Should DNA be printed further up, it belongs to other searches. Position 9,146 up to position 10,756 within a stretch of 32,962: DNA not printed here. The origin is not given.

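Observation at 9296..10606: Catalytically dead phosphoglycosyl-transferase copy fused to a sugar-nucleotide-binding-like module, next to the real initiating PGT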

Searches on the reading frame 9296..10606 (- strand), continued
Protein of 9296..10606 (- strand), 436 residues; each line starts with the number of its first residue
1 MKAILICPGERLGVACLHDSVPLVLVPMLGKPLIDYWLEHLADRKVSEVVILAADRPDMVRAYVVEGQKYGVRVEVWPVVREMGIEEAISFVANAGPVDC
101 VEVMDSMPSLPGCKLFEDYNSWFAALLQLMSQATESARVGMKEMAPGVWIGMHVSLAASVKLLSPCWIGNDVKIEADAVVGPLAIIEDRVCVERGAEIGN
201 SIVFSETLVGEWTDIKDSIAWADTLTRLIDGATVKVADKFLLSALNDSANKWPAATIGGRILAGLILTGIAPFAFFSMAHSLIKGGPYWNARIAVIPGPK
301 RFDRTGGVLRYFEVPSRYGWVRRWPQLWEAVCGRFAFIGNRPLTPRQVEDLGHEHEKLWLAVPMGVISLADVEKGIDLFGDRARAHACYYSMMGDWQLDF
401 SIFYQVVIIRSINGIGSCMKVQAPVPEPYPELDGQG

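Call 36: list_cluster_members(proteins=[P0161, P0162, P0169, P0171, P0174, P0181, P0185, P0055, P0091, P0098])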
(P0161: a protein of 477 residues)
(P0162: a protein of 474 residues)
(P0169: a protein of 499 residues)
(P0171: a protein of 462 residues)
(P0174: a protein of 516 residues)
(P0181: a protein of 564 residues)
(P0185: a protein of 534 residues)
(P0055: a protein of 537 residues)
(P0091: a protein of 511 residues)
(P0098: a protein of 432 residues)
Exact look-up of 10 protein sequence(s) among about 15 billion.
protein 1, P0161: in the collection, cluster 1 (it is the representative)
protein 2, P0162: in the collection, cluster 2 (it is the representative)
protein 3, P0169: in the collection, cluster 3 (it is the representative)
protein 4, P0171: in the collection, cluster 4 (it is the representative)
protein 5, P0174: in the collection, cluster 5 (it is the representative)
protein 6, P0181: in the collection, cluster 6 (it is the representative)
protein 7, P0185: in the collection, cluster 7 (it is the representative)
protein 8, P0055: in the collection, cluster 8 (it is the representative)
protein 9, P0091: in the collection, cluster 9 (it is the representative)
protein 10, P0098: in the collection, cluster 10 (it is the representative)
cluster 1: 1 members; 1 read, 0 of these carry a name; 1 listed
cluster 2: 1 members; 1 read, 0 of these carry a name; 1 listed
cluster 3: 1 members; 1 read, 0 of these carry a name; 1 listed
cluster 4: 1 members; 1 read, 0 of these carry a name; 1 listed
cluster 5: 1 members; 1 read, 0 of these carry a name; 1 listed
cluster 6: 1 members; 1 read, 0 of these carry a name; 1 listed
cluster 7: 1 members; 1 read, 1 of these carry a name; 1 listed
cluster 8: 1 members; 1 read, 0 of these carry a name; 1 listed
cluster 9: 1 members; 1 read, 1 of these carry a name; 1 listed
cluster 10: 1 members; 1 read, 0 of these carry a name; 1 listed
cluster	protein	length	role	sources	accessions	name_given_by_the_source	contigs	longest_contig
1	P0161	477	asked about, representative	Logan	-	-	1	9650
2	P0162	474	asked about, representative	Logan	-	-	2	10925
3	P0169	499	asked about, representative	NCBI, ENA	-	-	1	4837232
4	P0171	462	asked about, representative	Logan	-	-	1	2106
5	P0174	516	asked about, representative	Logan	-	-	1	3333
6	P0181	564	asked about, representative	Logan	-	-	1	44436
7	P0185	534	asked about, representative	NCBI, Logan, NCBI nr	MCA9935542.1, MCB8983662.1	MAG: sugar transferase [Anaerolineales bacterium] | sugar transferase [Anaerolineales bacterium]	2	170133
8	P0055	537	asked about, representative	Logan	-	-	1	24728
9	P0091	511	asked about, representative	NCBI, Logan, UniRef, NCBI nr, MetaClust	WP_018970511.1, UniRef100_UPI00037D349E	STAS domain-containing protein [Rubritalea marina] | STAS domain-containing protein n=1 Tax=Rubritalea marina TaxID=361055 RepID=UPI00037D349E | 1123070.PRJNA181370.KB899258_gene124438 COG1208 ""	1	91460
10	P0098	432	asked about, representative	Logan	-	-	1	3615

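Call 41: search_protein_families(library=pfam, proteins=[L039:2410-3612:+, L039:3609-5276:+, L039:5307-5978:+, L039:7412-9907:+, L039:9932-10276:+, L039:10236-10610:+, L027:7362-7673:+, L027:7702-9606:+, L027:9622-10818:+], max_evalue=0.001)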
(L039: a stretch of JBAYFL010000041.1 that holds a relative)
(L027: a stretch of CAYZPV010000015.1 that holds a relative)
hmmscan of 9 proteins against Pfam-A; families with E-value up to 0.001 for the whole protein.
L039:2410-3612:+ (400 aa): 2 families
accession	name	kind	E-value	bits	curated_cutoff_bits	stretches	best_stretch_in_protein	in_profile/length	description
PF00754.31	F5_F8_type_C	-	4.1e-12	46.8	28.2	1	72-169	19-114/127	F5/8 type C domain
PF22633.2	F5_F8_type_C_2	-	4.9e-12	46.7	27.8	1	72-165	4-91/91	NedA-like, galactose-binding domain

L039:3609-5276:+ (555 aa): 1 family
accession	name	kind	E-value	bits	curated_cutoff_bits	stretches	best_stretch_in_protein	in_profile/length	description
PF18582.6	HZS_alpha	-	4.1e-22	79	26.6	1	303-393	1-98/98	Hydrazine synthase alpha subunit middle domain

L039:5307-5978:+ (223 aa): 5 families
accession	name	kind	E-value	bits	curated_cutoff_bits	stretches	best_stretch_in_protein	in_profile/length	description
PF00485.24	PRK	-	4.5e-33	115.1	22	1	21-197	2-188/196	Phosphoribulokinase / Uridine kinase family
PF13238.12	AAA_18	-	2e-10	41.7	29.4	1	21-166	1-120/128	AAA domain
PF13671.12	AAA_33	-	3.3e-07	31.2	27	1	20-179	1-142/143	AAA domain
PF13521.12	AAA_28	-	0.00035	21.3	27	1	21-67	2-44/164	AAA domain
PF13207.12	AAA_17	-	0.00038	21.2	27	0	25-45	2-22/136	AAA domain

L039:7412-9907:+ (831 aa): 1 family
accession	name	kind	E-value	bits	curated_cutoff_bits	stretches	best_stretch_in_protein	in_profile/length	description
PF00343.26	Phosphorylase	-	0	1075.7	27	1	106-817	3-713/713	Carbohydrate phosphorylase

L039:9932-10276:+ (114 aa): 2 families
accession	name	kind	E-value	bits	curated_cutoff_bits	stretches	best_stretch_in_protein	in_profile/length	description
PF01740.26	STAS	-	6.1e-20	71.4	22.6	1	3-108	2-106/106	STAS domain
PF13466.11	STAS_2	-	5.6e-12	46.1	29.2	1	14-93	1-77/80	STAS domain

L039:10236-10610:+ (124 aa): 2 families
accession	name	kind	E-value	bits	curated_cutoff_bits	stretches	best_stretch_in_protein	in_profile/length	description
PF01740.26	STAS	-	1.8e-07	31.3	22.6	1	49-110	39-96/106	STAS domain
PF13466.11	STAS_2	-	0.00017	22.1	29.2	1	56-108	28-80/80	STAS domain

L027:7362-7673:+ (103 aa): 2 families
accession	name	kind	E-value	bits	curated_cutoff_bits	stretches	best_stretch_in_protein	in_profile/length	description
PF01740.26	STAS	-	3.7e-16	59.2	22.6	1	4-101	5-100/106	STAS domain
PF13466.11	STAS_2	-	1.3e-11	45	29.2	1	17-94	6-79/80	STAS domain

L027:7702-9606:+ (634 aa): 4 families
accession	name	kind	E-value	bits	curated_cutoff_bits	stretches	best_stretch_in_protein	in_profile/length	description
PF07228.17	SpoIIE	-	3.1e-45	154.9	25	1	418-607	2-189/192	Stage II sporulation protein E (SpoIIE)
PF13581.12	HATPase_c_2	-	8e-26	91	27.4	1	20-138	4-127/127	Histidine kinase-like ATPase domain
PF01590.32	GAF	-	2.7e-05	25.2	22.4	1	199-353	1-132/133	GAF domain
PF02518.31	HATPase_c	-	0.00068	20.5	26.4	0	50-121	8-85/111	Histidine kinase-, DNA gyrase B-, and HSP90-like ATPase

L027:9622-10818:+ (398 aa): 1 family
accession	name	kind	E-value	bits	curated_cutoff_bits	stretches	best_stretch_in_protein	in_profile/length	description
PF01663.27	Phosphodiest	-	2.2e-19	70.7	23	1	37-344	37-341/342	Type I phosphodiesterase / nucleotide pyrophosphatase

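Call 47: find_encoding_contigs(protein=P0185, flank=8000, max_places=1)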
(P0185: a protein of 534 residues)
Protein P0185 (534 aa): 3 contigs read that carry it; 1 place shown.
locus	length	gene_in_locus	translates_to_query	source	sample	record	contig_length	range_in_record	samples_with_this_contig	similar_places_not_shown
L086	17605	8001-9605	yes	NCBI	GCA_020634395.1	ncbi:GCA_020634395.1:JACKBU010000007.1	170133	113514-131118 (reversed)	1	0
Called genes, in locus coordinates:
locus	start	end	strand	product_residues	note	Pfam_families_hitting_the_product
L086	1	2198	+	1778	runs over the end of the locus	PF00932:LTD, PF16130:DUF4842, PF13517:FG-GAP_3, PF14783:BBS2_Mid (faint), PF01839:FG-GAP (weak), PF13517:FG-GAP_3 (weak), PF13570:Beta-prop_ACSF4, PF13517:FG-GAP_3, +1 more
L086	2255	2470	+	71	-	-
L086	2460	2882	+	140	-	PF01850:PIN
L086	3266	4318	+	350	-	PF13439:Glyco_transf_4, PF13579:Glyco_trans_4_4, PF20706:GT4-conflict, PF00534:Glycos_transf_1, PF13692:Glyco_trans_1_4, PF13524:Glyco_trans_1_2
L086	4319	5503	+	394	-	PF00535:Glycos_transf_2, PF13641:Glyco_tranf_2_3, PF13704:Glyco_tranf_2_4 (weak), PF13632:Glyco_trans_2_3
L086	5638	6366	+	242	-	PF02397:Bac_transf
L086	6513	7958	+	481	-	PF03808:Glyco_tran_WecG, PF01740:STAS, PF13466:STAS_2, PF01740:STAS, PF13466:STAS_2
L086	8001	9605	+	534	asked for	PF00483:NTP_transferase, PF00132:Hexapep (faint), PF25084:LbH_EIF2B (faint), PF25087:GMPPB_C (weak), PF02397:Bac_transf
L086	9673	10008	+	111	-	PF01740:STAS, PF13466:STAS_2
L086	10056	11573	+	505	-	PF01590:GAF, PF07228:SpoIIE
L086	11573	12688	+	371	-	PF02811:PHP (weak), PF13263:PHP_C, PF01740:STAS, PF13466:STAS_2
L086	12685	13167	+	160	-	PF13581:HATPase_c_2, PF02518:HATPase_c (weak)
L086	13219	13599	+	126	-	PF00072:Response_reg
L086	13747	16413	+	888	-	PF22673:MCP-like_PDC_1 (faint), PF02743:dCache_1, PF00672:HAMP, PF00512:HisKA, PF02518:HATPase_c, PF00072:Response_reg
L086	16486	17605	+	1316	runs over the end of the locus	PF00072:Response_reg, PF13426:PAS_9, PF00989:PAS, PF13426:PAS_9, PF13185:GAF_2, PF00512:HisKA, PF02518:HATPase_c, PF00072:Response_reg, +5 more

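Call 48: find_encoding_contigs(protein=P0169, flank=8000, max_places=1)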
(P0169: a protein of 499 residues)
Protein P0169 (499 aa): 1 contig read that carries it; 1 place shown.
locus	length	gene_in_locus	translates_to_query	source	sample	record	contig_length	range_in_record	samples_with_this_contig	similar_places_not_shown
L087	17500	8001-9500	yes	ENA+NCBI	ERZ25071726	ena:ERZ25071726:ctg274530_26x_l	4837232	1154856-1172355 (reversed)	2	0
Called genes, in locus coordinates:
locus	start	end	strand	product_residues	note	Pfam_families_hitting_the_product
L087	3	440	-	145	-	-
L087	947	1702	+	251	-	PF02397:Bac_transf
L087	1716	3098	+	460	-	PF02397:Bac_transf, PF03808:Glyco_tran_WecG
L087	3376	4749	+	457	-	PF00072:Response_reg, PF13191:AAA_16 (faint), PF00158:Sigma54_activat, PF14532:Sigma54_activ_2, PF00004:AAA, PF07728:AAA_5 (weak), PF25601:AAA_lid_14, PF02954:HTH_8, +1 more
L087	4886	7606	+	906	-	PF00072:Response_reg, PF00989:PAS, PF08448:PAS_4, PF13426:PAS_9, PF08447:PAS_3, PF00512:HisKA, PF02518:HATPase_c, PF00072:Response_reg, +3 more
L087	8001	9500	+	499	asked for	PF25084:LbH_EIF2B, PF25087:GMPPB_C, PF00132:Hexapep (weak), PF02397:Bac_transf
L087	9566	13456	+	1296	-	PF01590:GAF, PF00989:PAS, PF08447:PAS_3, PF08448:PAS_4, PF13426:PAS_9, PF13185:GAF_2, PF00989:PAS, PF08448:PAS_4, +8 more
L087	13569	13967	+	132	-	-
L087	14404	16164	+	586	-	PF08447:PAS_3, PF00989:PAS, PF08447:PAS_3, PF08448:PAS_4, PF13426:PAS_9, PF14598:PAS_11 (weak), PF00512:HisKA, PF02518:HATPase_c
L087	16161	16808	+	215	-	PF00072:Response_reg, PF00196:GerE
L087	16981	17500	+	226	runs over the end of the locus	PF09557:DUF2382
